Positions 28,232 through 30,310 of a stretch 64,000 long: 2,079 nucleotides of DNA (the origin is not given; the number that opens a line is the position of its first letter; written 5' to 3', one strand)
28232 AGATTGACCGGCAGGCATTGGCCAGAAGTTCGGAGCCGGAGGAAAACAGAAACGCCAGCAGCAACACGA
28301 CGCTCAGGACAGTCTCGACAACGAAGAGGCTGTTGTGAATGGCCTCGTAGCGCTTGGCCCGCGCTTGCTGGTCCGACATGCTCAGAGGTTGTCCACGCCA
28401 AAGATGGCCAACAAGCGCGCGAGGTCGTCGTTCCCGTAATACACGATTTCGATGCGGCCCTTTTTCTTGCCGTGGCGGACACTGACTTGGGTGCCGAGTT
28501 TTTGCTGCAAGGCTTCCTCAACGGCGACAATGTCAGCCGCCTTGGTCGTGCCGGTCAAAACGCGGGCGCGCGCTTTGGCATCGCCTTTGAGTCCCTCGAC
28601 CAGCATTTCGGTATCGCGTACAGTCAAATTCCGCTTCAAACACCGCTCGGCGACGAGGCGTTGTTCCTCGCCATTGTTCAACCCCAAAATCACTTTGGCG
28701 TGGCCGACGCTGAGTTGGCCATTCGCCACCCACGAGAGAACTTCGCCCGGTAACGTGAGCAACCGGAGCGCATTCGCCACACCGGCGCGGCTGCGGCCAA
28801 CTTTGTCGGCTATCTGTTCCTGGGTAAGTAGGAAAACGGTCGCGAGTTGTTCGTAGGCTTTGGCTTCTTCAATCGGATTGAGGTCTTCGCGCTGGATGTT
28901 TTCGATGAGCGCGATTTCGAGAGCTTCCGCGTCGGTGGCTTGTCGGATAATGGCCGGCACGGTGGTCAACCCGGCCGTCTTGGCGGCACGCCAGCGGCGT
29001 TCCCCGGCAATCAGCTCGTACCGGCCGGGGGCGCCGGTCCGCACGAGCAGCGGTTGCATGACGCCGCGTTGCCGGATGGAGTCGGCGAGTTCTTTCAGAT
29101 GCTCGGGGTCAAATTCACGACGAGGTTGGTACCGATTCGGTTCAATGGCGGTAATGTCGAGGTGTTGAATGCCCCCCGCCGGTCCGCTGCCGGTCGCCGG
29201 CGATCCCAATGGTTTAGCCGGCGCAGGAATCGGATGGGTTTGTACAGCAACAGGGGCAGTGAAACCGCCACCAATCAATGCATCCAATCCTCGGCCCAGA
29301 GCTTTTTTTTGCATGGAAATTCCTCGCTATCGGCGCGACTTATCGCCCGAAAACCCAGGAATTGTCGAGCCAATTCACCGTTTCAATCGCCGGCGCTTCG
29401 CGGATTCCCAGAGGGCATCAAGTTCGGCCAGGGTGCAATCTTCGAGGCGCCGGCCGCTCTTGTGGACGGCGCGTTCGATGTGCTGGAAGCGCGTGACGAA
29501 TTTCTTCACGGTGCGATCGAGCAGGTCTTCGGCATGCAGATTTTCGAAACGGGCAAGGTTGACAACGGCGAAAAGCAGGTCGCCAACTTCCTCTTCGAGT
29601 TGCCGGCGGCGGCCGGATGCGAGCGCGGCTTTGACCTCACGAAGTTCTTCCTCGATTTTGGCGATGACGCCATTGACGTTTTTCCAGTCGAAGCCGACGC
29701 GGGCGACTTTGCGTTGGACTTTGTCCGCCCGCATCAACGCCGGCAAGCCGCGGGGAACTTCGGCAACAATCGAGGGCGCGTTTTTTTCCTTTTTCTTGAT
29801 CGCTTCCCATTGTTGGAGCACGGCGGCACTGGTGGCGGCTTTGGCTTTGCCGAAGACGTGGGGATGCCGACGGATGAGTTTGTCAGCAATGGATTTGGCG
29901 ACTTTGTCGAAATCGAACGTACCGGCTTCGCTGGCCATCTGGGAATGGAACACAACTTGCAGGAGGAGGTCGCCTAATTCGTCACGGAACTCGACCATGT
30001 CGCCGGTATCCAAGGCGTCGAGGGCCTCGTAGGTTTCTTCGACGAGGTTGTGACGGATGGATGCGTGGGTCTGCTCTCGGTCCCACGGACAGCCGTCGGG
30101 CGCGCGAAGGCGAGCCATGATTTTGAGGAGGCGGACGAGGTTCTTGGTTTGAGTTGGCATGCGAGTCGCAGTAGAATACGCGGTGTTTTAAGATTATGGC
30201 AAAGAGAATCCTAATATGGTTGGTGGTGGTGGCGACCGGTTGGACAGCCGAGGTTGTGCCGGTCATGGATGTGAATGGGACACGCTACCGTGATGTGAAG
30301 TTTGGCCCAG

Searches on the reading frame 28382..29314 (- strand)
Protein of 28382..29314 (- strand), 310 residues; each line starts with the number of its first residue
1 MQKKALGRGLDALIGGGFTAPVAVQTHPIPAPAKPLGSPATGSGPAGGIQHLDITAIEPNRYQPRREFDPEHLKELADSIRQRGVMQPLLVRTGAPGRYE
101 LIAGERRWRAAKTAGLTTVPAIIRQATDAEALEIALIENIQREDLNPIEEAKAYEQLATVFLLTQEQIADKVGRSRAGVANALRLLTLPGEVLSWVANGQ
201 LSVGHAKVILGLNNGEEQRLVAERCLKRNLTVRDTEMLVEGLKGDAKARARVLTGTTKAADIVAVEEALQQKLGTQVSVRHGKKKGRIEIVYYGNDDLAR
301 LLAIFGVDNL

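Call 77: search_protein_families(library=pfam, proteins=[window:28382-29314:-], max_evalue=0.0001)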
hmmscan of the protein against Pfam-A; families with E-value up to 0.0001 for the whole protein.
window:28382-29314:- (310 aa): 3 families
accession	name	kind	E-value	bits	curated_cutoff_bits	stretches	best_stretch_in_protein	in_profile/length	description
PF02195.25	ParB_N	-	8.5e-39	132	26.3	1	49-141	3-95/95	ParB N-terminal domain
PF17762.8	HTH_ParB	-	8.2e-35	119.5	22.6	1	143-242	1-100/102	ParB HTH domain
PF23552.2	ParB_C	-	1.6e-10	40.7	23.8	1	258-305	1-49/50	ParB dimerisation domain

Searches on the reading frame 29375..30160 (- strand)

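Call 8: search_protein_families(library=pfam, proteins=[window:29375-30160:-], max_evalue=0.001)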
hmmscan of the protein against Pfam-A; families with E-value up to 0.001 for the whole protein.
window:29375-30160:- (261 aa): 2 families
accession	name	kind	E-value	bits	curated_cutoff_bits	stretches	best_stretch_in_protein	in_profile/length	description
PF03819.22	MazG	-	3.1e-38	130.3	22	2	30-103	1-74/74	MazG nucleotide pyrophosphohydrolase domain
PF01503.22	PRA-PH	-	4.9e-10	40.1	21.3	1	160-215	23-80/86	Phosphoribosyl-ATP pyrophosphohydrolase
